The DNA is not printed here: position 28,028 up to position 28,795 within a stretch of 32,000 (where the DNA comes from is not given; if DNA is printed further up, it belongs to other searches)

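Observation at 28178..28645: Uncharacterised protein with duplicated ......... modules and a UBA-like tail, tightly packed with sirC-hemA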

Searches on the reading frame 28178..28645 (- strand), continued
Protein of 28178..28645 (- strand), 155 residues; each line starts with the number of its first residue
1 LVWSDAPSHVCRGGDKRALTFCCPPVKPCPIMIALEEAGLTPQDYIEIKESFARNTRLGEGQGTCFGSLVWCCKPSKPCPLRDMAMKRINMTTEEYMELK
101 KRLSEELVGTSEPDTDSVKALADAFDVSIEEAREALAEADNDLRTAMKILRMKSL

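Call 61: find_encoding_contigs(protein=P0135, flank=7000, max_places=2)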
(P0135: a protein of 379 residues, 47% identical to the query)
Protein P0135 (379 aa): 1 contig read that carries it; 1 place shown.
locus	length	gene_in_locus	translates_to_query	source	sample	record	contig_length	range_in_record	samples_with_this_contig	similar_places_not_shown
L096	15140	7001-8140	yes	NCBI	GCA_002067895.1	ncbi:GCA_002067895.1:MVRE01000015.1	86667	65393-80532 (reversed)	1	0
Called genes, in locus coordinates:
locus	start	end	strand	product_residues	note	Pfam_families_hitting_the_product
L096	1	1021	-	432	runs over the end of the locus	PF00589:Phage_integrase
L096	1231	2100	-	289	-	PF01063:Aminotran_4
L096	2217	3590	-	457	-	PF01656:CbiA, PF13500:AAA_26, PF07685:GATase_3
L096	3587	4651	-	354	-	PF00148:Oxidored_nitro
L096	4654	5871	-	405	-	PF27274:CfbE_C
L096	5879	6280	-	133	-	PF06180:CbiK (weak), PF01903:CbiX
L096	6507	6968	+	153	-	PF01870:Hjc (faint)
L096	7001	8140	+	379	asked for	-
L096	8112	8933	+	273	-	PF01874:CitG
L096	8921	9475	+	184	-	PF04289:DUF447_N, PF20766:DUF447_C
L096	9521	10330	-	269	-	PF25011:VSR_TRX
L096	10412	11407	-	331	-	PF00586:AIRS, PF02769:AIRS_C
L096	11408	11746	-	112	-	PF01155:HypA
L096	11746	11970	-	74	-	PF01455:HupF_HypC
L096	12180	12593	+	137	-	-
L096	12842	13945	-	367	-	-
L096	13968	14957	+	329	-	-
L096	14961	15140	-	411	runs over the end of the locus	PF04455:Saccharop_dh_N, PF21571:ArgZ-like_C_1st, PF21570:ArgZ-like_C_2nd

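Call 68: search_protein_families(library=ncbifam, proteins=[L095:8127-9173:+, L095:9170-9799:+, L095:10610-11329:+, L081:10454-11119:+, L081:11812-12684:-, L096:6507-6968:+], max_evalue=0.00001)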
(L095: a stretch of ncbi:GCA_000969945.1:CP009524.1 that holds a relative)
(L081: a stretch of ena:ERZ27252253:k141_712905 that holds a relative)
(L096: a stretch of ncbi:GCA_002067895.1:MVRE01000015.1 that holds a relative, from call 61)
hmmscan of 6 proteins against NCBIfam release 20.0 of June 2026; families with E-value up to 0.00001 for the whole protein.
L095:8127-9173:+ (348 aa): 3 families
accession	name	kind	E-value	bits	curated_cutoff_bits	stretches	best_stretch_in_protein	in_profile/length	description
NF002315.0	PRK01237.1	equivalog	3.7e-10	39.6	280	0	21-84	13-81/291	triphosphoribosyl-dephospho-CoA synthase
TIGR03125.1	citrate_citG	equivalog_domain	5.3e-09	35.9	272.3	0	25-73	3-53/275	triphosphoribosyl-dephospho-CoA synthase CitG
TIGR03132.1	malonate_mdcB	equivalog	2.2e-06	27.4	282.35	0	25-167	4-159/272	triphosphoribosyl-dephospho-CoA synthase MdcB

L095:9170-9799:+ (209 aa): 0 families

L095:10610-11329:+ (239 aa): 27 families (the best 25 are shown)
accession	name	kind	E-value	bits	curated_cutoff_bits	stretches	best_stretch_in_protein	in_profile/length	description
TIGR02700.1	flavo_MJ0208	hypoth_equivalog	2.6e-123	409.8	251.35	1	5-239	1-234/234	dihydromethanopterin reductase (acceptor)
TIGR02699.1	archaeo_AfpA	hypoth_equivalog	1.1e-39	135.7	192.45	1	5-147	1-137/174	archaeoflavoprotein AfpA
TIGR02179.1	PorD_KorD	subfamily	1.1e-10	41.4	60.05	1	148-201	22-73/78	2-oxoacid:acceptor oxidoreductase, delta subunit, pyruvate/2-ketoisovalerate family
TIGR03287.1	methan_mark_16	hypoth_equivalog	8.5e-10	37.6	363.95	1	147-210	298-357/391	methanogenesis marker 16 metalloprotein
TIGR02951.1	DMSO_dmsB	equivalog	1.2e-09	38.3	214.1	1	152-238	63-150/161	DMSO/selenate family reductase complex B subunit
TIGR04105.1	FeFe_hydrog_B1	subfamily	1.4e-09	37.2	450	1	151-201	111-160/462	monomeric [FeFe] hydrogenase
TIGR03149.1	cyt_nit_nrfC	equivalog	2.4e-09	36.9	377.6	1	142-206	83-148/225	cytochrome c nitrite reductase Fe-S protein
NF040684.1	PorD_Arch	equivalog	3.1e-09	36.8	120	1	148-201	29-80/85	pyruvate synthase subunit PorD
NF045763.1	PhenlGlyoxDHPadF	equivalog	2.4e-08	34.1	150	1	147-200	27-77/78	NADH-dependent phenylglyoxylate dehydrogenase subunit delta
NF007658.0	PRK10330.1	equivalog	3.9e-08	33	260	1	152-216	57-114/181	electron transport protein HydN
TIGR02113.1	coaC_strep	equivalog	8.4e-08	32.2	261.4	1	90-134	77-120/177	phosphopantothenoylcysteine decarboxylase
NF042909.1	FMH_DH_FwdF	exception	9.2e-08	31.5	375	1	184-221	16-54/336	tungsten-dependent formylmethanofuran dehydrogenase subunit FwdF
TIGR00521.1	coaBC_dfp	equivalog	1.1e-07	31.2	219.7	1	35-133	32-120/392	bifunctional phosphopantothenoylcysteine decarboxylase/phosphopantothenate--cysteine ligase CoaBC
NF041778.1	hetero_SS_HdrA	equivalog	1.4e-07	29.8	1400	1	115-201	552-634/771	ferredoxin:CoB-CoM heterodisulfide reductase subunit HdrA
TIGR03336.1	IOR_alpha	equivalog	2.1e-07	29.7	650.9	1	141-200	540-595/595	indolepyruvate ferredoxin oxidoreductase subunit alpha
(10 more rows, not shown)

L081:10454-11119:+ (221 aa): 12 families
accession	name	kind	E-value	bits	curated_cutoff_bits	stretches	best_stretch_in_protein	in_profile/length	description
TIGR02237.1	recomb_radB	equivalog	1.2e-74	250.7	172.4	1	12-221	1-210/210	DNA repair and recombination protein RadB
NF006861.0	PRK09361.1-1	equivalog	2.8e-61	207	278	1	3-221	3-228/235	DNA repair and recombination protein RadB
NF003301.0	PRK04301.1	equivalog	1.1e-35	123.3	259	1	3-220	81-313/316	DNA repair and recombination protein RadA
TIGR02236.1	recomb_radA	equivalog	1.3e-30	106.9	361.15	1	3-221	76-310/311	DNA repair and recombination protein RadA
TIGR02239.1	recomb_RAD51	equivalog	1.2e-29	103.4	478.05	1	5-220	78-311/316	DNA repair protein RAD51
TIGR02238.1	recomb_DMC1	equivalog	8.5e-27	94.1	447.7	1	5-220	78-311/314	meiotic recombinase Dmc1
NF006799.0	PRK09302.1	equivalog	1.1e-10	40.7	408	1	4-220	254-469/515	circadian clock protein KaiC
TIGR02012.1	tigrfam_recA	equivalog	4.7e-10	39.3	325.3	1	3-164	34-195/321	recombinase RecA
TIGR00416.1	sms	equivalog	4.3e-09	35.6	403.05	1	4-215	75-269/454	DNA repair protein RadA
TIGR03881.1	KaiC_arch_4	hypoth_equivalog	5.2e-09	36.1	247.8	1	4-62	2-60/231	KaiC domain-containing protein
TIGR03880.1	KaiC_arch_3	hypoth_equivalog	1.3e-07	31.4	249.45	1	8-115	1-115/224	KaiC domain-containing protein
NF007072.0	PRK09519.1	equivalog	1e-06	27.4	1024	1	5-140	41-171/790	intein-containing recombinase RecA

L081:11812-12684:- (290 aa): 13 families
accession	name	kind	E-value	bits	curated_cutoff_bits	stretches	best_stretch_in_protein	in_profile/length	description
TIGR00761.1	argB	equivalog_domain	1.2e-73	247.5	151.3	1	24-264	2-231/231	acetylglutamate kinase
TIGR01890.1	N-Ac-Glu-synth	equivalog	4.1e-40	138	202.85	1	9-288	5-278/429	amino-acid N-acetyltransferase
NF010659.0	PRK14058.1-1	equivalog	1.2e-39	136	223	1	24-285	2-264/267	[LysW]-aminoadipate kinase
NF003641.0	PRK05279.1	equivalog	4.6e-38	131.2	344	1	9-288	13-290/441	amino-acid N-acetyltransferase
NF003387.0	PRK04531.1-2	equivalog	9e-38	129.9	426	1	24-290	39-289/441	acetylglutamate kinase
NF010661.0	PRK14058.1-3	equivalog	1.5e-34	119.3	251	1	24-287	3-270/283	acetylglutamate/acetylaminoadipate kinase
NF010662.0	PRK14058.1-4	equivalog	1.3e-32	113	194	1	24-282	2-259/264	[LysW]-aminoadipate/[LysW]-glutamate kinase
NF003386.0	PRK04531.1-1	equivalog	1.3e-21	77.1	417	1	23-290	43-294/442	acetylglutamate kinase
NF010660.0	PRK14058.1-2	equivalog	1.7e-14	54.2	241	1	24-270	2-244/249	[LysW]-aminoadipate/[LysW]-glutamate kinase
NF040647.1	IPPK_Arch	equivalog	3.3e-11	43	120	1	151-287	116-259/259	isopentenyl phosphate kinase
TIGR00746.1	arcC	equivalog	2.3e-10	40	358.25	1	154-287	178-307/309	carbamate kinase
NF009008.0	PRK12354.1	subfamily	8.2e-10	38.3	361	1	155-274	173-290/308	carbamate kinase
NF009007.0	PRK12352.1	subfamily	4.2e-08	32.5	266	1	155-266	184-297/316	carbamate kinase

L096:6507-6968:+ (153 aa): 0 families

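Call 70: find_encoding_contigs(protein=P0174, flank=6000, max_places=2)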
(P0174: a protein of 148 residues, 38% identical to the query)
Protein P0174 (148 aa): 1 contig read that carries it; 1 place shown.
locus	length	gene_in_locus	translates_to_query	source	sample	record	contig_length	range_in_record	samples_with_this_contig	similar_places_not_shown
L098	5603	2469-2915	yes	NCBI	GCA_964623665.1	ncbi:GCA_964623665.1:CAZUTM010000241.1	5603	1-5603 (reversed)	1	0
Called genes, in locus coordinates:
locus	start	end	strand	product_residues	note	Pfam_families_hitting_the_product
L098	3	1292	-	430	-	?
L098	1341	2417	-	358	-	-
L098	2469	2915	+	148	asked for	-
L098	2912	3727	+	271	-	PF00011:HSP20, PF17886:ArsA_HSP20 (weak)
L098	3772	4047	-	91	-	-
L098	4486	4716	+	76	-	-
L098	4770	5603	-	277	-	?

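Call 78: predict_structure(alignment_id=A4)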
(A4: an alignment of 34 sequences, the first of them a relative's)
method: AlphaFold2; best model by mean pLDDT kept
length: 379 residues; sequences in the alignment: 34
mean_pLDDT: 88.6   pTM: 0.84
mean pLDDT of the five models: 88.6, 87.8, 87.1, 86.8, 84.5
residues with pLDDT >= 90: 230; 70-90: 119; 50-70: 25; < 50: 5
segments of 3 or more residues with pLDDT < 50: 1-3
pLDDT, mean of each block of 10 residues (from residue 1): 65 92 95 95 97 96 94 97 94 98 98 98 94 94 98 98 95 97 95 85 89 89 86 92 95 88 60 67 69 82 89 91 85 78 91 88 87 64
secondary structure, 60 per line:
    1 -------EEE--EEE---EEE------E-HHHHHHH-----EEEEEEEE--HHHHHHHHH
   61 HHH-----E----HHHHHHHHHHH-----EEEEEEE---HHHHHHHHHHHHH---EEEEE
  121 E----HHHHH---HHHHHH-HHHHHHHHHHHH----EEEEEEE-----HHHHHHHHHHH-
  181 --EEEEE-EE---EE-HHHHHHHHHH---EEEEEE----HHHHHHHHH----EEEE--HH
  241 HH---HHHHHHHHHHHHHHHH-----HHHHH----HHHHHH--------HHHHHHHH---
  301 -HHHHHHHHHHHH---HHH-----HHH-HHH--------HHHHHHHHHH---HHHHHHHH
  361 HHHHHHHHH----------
elements in order: E8-10 E13-15 E19-21 H30-36 E42-49 H52-63 H74-84 E90-96 H100-112 E116-121 H126-130 H134-139 H141-152 E157-163 H169-179 E183-187 H197-206 E210-215 H220-228 E233-236 H239-242 H246-261 H267-271 H276-281 H290-297 H302-313 H340-349 H353-369

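Call 80: fold_search(model_id=the predicted structure, library=pdb)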
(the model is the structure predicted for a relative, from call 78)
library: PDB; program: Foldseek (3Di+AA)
matches with E <= 10: 1748; with E <= 0.001: 804
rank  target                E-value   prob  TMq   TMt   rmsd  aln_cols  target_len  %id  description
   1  3b0v_C                8.8e-12  1.00  0.49  0.59  16.9       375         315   17  tRNA-dihydrouridine synthase from Thermus thermophilus in complex with tRNA (released 2011-12-14)
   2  3b0p_B                2.9e-11  1.00  0.47  0.57  17.1       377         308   17  tRNA-dihydrouridine synthase from Thermus thermophilus (released 2011-12-14)
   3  6ei9_A                3.0e-11  1.00  0.49  0.60  17.9       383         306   16  Crystal structure of E. coli tRNA-dihydrouridine synthase B (DusB) (released 2018-01-17)
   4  3b0p_A                4.7e-11  1.00  0.47  0.57  16.9       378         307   17  tRNA-dihydrouridine synthase from Thermus thermophilus (released 2011-12-14)
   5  3b0u_X                9.2e-11  1.00  0.47  0.56  17.0       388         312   16  tRNA-dihydrouridine synthase from Thermus thermophilus in complex with tRNA fragment (released 2011-12-14)
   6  6ei9_B                1.2e-10  1.00  0.48  0.59  17.9       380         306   16  Crystal structure of E. coli tRNA-dihydrouridine synthase B (DusB) (released 2018-01-17)
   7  3w88_A                1.5e-10  1.00  0.50  0.59   5.6       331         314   14  Structure of Trypanosoma cruzi dihydroorotate dehydrogenase in complex with SH-1-200 (released 2014-03-12)
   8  2e68_B                2.0e-10  1.00  0.49  0.58   6.0       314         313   15  Crystal structure of Trypanosoma cruzi dihydroorotate dehydrogenase in complex with dihydroorotate (released 2008-01-15)
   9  4yco_A                2.5e-10  1.00  0.48  0.58   6.2       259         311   23  E. coli dihydrouridine synthase C (DusC) in complex with tRNAPhe (released 2015-04-22)
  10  1gth_A                3.3e-10  1.00  0.54  0.21   6.1       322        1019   18  DIHYDROPYRIMIDINE DEHYDROGENASE (DPD) FROM PIG, TERNARY COMPLEX WITH NADPH AND 5-IODOURACIL (released 2002-04-11)
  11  2djl_A                3.3e-10  1.00  0.51  0.60   6.0       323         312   15  Crystal structure of Trypanosoma cruzi dihydroorotate dehydrogenase in complex with succinate (released 2007-06-26)
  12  1gth_C                3.7e-10  1.00  0.54  0.21   5.8       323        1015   18  DIHYDROPYRIMIDINE DEHYDROGENASE (DPD) FROM PIG, TERNARY COMPLEX WITH NADPH AND 5-IODOURACIL (released 2002-04-11)
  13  2e68_A                4.4e-10  1.00  0.51  0.60   6.0       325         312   16  Crystal structure of Trypanosoma cruzi dihydroorotate dehydrogenase in complex with dihydroorotate (released 2008-01-15)
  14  4ycp_A                5.5e-10  1.00  0.50  0.61   3.4       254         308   24  E. coli dihydrouridine synthase C (DusC) in complex with tRNATrp (released 2015-04-22)
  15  7ljt_C                7.3e-10  1.00  0.54  0.21   6.8       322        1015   18  Porcine Dihydropyrimidine Dehydrogenase (DPD) soaked with 5-Ethynyluracil (5EU), NADPH - 20 minutes (released 2021-04-07)
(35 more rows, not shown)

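Call 85: search_protein_families(library=phrogs, proteins=[window:28178-28645:-, P0154, P0169, P0206, P0216, P0226, P0159, P0167], max_evalue=0.01)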
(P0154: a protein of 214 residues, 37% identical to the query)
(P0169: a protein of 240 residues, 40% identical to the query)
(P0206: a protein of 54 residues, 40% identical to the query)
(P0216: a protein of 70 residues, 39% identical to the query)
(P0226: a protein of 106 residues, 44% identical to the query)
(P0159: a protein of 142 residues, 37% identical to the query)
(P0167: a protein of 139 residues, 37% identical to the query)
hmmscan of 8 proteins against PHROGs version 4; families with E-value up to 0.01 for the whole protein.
window:28178-28645:- (155 aa): 0 families

P0154 (214 aa): 1 family
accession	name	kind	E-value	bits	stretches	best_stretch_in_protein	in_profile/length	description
phrog_4553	-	unknown function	0.0075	16.9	0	92-114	46-68/70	-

P0169 (240 aa): 5 families
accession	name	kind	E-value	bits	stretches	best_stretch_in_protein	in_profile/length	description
phrog_7325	-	transcription regulation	5.2e-06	27.6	1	155-230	40-114/151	CopG-like transcriptional repressor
phrog_876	-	transcription regulation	2.6e-05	24.9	1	171-225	8-65/239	transcriptional repressor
phrog_17810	-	unknown function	0.00037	21.6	0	170-214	41-85/119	-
phrog_15666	-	unknown function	0.0017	19.6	0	171-211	2-42/81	-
phrog_4738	-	transcription regulation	0.0025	18.5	1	165-210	8-54/59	transcriptional repressor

P0206 (54 aa): 0 families

P0216 (70 aa): 0 families

P0226 (106 aa): 0 families

P0159 (142 aa): 0 families

P0167 (139 aa): 0 families

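Call 88: find_encoding_contigs(protein=P0138, flank=6000, max_places=1)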
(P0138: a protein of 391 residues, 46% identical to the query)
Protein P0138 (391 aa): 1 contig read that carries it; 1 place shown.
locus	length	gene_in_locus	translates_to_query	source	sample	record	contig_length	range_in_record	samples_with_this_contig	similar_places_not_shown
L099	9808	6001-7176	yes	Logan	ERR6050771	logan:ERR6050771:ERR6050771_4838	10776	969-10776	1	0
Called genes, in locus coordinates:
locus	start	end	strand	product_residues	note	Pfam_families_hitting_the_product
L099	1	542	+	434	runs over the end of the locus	PF02783:MCR_beta_N, PF02241:MCR_beta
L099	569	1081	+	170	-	PF02505:MCR_D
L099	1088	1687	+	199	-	PF04609:MCR_C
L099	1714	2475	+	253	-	PF02240:MCR_gamma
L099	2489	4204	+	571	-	PF02745:MCR_alpha_N, PF02249:MCR_alpha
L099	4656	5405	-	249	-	PF00705:PCNA_N, PF02747:PCNA_C (faint)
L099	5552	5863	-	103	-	PF02150:Zn_ribbon_RPB9 (faint), PF01096:Zn_ribbon_TFIIS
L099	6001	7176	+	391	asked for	-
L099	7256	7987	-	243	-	PF01381:HTH_3 (weak)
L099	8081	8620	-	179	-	PF04068:Fer4_RLI, PF04034:Ribo_biogen_C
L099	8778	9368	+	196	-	PF00827:Ribosomal_L15e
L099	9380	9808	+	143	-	?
